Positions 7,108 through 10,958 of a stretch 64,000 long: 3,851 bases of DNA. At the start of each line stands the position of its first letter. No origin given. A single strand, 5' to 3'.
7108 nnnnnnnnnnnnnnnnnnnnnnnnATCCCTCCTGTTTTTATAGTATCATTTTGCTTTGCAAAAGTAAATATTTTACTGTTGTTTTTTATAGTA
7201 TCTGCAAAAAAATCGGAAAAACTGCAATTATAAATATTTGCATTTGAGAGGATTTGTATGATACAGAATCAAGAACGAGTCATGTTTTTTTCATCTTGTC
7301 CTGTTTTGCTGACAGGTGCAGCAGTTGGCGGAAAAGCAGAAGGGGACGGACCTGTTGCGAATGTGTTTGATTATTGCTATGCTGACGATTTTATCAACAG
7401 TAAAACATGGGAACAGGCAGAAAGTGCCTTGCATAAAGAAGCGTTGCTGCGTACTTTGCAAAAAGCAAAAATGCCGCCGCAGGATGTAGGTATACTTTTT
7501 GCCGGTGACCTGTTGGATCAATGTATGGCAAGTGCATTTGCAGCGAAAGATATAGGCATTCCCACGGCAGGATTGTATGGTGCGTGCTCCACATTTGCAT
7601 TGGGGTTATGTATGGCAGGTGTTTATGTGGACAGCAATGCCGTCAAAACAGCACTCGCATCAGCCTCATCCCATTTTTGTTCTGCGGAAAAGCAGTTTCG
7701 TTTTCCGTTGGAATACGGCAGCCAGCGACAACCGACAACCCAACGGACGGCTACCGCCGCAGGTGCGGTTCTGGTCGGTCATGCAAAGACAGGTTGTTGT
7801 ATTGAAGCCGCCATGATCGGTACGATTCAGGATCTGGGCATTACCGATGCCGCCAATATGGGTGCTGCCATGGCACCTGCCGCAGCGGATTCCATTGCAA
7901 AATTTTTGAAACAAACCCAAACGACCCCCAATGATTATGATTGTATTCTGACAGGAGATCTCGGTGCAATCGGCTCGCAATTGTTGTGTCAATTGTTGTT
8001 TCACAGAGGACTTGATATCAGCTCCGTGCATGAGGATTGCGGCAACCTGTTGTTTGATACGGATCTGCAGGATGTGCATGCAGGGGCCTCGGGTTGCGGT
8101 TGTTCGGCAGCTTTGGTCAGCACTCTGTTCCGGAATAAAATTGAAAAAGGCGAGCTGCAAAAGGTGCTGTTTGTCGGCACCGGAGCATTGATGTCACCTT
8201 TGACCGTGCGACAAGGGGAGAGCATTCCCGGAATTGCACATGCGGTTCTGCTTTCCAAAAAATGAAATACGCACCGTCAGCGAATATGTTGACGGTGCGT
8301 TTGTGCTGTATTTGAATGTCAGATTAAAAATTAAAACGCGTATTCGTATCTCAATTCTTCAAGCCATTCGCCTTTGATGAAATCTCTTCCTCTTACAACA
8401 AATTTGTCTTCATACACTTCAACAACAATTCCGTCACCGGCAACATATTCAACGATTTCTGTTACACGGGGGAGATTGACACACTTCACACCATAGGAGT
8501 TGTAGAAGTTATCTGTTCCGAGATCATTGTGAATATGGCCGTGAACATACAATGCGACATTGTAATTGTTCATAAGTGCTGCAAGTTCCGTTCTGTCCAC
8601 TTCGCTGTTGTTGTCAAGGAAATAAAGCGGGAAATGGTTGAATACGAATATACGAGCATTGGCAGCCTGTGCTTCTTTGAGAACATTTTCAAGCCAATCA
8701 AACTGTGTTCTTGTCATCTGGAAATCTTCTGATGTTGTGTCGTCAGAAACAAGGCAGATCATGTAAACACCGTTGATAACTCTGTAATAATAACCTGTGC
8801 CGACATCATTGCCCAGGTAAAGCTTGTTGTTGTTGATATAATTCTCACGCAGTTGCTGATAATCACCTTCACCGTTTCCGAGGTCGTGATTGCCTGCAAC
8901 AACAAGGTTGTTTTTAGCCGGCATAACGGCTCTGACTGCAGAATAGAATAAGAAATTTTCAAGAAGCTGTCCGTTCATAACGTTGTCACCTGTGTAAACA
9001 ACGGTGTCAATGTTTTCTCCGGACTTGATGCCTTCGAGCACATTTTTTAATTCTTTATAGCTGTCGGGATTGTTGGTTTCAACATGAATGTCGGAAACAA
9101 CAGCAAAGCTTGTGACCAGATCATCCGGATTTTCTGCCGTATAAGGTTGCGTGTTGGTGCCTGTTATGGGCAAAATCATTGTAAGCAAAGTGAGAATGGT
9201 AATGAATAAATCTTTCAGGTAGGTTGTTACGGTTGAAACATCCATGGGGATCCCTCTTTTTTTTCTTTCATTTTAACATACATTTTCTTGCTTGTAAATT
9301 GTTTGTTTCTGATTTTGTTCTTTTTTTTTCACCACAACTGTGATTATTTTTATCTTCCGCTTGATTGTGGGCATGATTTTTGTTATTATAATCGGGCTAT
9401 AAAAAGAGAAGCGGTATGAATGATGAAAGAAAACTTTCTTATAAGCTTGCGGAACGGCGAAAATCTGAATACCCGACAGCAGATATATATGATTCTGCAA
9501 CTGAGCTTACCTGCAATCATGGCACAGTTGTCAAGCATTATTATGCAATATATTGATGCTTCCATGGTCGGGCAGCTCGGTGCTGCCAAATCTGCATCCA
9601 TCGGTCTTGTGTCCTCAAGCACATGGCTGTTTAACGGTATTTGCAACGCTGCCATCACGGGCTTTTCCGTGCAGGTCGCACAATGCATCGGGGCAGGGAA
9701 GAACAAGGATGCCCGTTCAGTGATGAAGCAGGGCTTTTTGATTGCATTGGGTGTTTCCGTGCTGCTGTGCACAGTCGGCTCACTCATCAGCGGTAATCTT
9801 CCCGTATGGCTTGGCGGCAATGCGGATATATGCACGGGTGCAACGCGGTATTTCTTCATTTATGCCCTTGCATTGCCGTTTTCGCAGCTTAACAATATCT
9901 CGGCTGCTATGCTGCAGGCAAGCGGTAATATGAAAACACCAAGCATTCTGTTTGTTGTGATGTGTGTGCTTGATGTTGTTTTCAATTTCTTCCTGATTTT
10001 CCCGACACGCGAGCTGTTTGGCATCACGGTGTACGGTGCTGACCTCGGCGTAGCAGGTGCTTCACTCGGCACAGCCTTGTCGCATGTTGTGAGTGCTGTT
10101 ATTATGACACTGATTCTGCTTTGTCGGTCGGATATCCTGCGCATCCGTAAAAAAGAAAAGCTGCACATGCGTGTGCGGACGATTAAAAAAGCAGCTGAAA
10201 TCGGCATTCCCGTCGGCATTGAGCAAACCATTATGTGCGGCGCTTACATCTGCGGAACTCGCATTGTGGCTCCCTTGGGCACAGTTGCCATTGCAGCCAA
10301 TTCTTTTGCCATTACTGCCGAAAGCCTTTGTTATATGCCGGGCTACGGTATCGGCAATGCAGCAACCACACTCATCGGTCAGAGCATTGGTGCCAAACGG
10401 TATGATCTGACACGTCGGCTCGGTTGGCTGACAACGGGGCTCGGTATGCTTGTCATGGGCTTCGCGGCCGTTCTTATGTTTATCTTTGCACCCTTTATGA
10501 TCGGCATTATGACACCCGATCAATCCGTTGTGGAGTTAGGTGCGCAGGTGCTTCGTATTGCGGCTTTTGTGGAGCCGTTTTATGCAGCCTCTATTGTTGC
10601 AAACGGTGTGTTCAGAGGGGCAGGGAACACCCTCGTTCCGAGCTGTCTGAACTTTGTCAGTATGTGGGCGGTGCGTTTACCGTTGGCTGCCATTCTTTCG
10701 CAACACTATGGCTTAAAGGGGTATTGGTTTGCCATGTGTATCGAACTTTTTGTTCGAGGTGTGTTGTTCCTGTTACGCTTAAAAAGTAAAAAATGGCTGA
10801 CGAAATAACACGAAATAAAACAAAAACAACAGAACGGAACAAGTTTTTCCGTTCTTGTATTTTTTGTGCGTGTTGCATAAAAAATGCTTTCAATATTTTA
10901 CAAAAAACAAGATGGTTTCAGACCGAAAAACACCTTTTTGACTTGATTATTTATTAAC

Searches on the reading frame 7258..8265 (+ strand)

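Call 69: search_protein_families(library=pfam, proteins=[window:7258-8265:+], max_evalue=0.0001)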
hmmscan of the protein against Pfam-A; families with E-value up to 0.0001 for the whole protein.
window:7258-8265:+ (335 aa): 1 family
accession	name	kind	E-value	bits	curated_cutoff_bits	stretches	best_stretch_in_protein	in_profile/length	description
PF07451.17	SpoVAD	-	5.6e-128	426.7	22.1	1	7-332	3-328/329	Stage V sporulation protein AD (SpoVAD)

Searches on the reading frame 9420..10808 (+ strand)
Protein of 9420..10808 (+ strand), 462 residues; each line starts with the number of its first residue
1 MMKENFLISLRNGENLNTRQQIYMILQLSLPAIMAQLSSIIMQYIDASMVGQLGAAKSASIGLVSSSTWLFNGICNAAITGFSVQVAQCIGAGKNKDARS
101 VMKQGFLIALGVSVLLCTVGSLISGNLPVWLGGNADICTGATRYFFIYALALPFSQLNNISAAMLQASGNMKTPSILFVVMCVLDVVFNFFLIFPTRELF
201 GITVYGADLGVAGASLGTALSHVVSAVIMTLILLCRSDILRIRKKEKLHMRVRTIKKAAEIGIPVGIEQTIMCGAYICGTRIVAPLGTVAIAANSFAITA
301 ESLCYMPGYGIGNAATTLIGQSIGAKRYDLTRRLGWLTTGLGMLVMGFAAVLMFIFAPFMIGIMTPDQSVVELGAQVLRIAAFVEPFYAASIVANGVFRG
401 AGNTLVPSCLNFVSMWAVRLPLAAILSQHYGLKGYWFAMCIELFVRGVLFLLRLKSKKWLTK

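Call 69: search_protein_families(library=pfam, proteins=[window:9420-10808:+], max_evalue=0.0001)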
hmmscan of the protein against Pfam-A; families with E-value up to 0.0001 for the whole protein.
window:9420-10808:+ (462 aa): 2 families
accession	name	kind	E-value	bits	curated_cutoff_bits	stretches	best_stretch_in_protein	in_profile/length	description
PF01554.23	MatE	-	4.1e-53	179.8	24.9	2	264-425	1-161/161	MatE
PF03023.19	MurJ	-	1.4e-06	27.7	27.4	1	19-237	193-403/451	Lipid II flippase MurJ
